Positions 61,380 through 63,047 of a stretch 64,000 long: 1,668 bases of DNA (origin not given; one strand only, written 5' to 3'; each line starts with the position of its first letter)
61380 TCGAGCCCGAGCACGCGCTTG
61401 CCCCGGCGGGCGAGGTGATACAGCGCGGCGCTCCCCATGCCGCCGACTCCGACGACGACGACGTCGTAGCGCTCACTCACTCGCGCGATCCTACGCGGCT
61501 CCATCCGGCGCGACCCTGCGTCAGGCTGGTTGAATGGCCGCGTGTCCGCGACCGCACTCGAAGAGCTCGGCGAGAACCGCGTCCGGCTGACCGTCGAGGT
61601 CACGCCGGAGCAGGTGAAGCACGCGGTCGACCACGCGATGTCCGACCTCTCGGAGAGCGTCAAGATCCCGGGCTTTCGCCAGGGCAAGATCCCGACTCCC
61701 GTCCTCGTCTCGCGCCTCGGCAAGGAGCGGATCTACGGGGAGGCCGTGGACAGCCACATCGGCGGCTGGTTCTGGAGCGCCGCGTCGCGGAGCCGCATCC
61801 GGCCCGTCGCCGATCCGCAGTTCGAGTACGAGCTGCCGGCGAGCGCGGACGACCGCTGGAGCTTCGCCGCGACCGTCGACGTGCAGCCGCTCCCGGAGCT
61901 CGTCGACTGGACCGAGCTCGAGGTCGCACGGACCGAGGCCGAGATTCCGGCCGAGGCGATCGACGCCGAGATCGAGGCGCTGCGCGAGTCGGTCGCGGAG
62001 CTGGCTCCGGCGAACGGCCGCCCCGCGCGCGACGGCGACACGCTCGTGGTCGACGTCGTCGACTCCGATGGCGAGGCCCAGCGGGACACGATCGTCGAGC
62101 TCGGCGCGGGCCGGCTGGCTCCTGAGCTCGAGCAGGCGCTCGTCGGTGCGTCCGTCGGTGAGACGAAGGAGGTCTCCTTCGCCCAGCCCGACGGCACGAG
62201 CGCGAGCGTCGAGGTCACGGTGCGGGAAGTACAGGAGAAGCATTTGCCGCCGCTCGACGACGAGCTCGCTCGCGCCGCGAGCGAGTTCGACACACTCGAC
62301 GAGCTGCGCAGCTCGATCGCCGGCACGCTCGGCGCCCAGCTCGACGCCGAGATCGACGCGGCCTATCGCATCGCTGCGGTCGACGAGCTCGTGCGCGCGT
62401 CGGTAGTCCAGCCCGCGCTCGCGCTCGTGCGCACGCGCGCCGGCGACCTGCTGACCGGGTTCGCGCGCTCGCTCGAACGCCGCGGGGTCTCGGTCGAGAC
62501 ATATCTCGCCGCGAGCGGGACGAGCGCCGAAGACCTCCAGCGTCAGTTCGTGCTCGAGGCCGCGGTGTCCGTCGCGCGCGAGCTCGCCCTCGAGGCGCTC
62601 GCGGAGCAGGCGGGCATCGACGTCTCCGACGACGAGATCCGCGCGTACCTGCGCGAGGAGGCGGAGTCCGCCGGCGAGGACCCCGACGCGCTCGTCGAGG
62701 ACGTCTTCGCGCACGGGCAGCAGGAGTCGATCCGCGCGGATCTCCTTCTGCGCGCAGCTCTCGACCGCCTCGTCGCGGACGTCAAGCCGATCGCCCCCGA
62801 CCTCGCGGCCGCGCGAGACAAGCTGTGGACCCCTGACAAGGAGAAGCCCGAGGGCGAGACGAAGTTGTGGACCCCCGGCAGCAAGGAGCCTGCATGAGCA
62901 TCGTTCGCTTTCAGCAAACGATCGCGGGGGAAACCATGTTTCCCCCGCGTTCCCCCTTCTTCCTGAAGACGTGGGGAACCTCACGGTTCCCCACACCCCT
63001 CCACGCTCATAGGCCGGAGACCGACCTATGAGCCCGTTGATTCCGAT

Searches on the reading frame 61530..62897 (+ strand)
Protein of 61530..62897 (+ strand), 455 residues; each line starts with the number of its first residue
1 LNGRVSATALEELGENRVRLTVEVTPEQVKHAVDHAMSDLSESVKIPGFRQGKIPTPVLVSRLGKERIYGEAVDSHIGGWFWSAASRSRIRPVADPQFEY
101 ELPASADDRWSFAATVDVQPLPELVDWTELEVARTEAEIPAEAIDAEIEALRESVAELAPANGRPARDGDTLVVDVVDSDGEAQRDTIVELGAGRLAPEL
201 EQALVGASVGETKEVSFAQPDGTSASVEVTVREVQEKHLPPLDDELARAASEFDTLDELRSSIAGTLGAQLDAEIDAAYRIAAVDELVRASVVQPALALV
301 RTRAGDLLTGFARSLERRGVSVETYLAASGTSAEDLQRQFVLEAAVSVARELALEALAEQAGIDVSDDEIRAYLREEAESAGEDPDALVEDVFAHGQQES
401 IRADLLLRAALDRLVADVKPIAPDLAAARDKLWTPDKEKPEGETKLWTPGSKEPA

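Call 9: search_protein_families(library=pfam, proteins=[window:61530-62897:+], max_evalue=0.01)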
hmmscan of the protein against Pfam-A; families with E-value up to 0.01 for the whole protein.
window:61530-62897:+ (455 aa): 2 families
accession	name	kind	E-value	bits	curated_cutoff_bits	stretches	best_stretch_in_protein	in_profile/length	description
PF05697.18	Trigger_N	-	2.2e-30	106.3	22.2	1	10-151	5-144/144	Bacterial trigger factor protein (TF)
PF05698.19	Trigger_C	-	9.6e-25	87.9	22.7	1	255-415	1-161/162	Bacterial trigger factor protein (TF) C-terminus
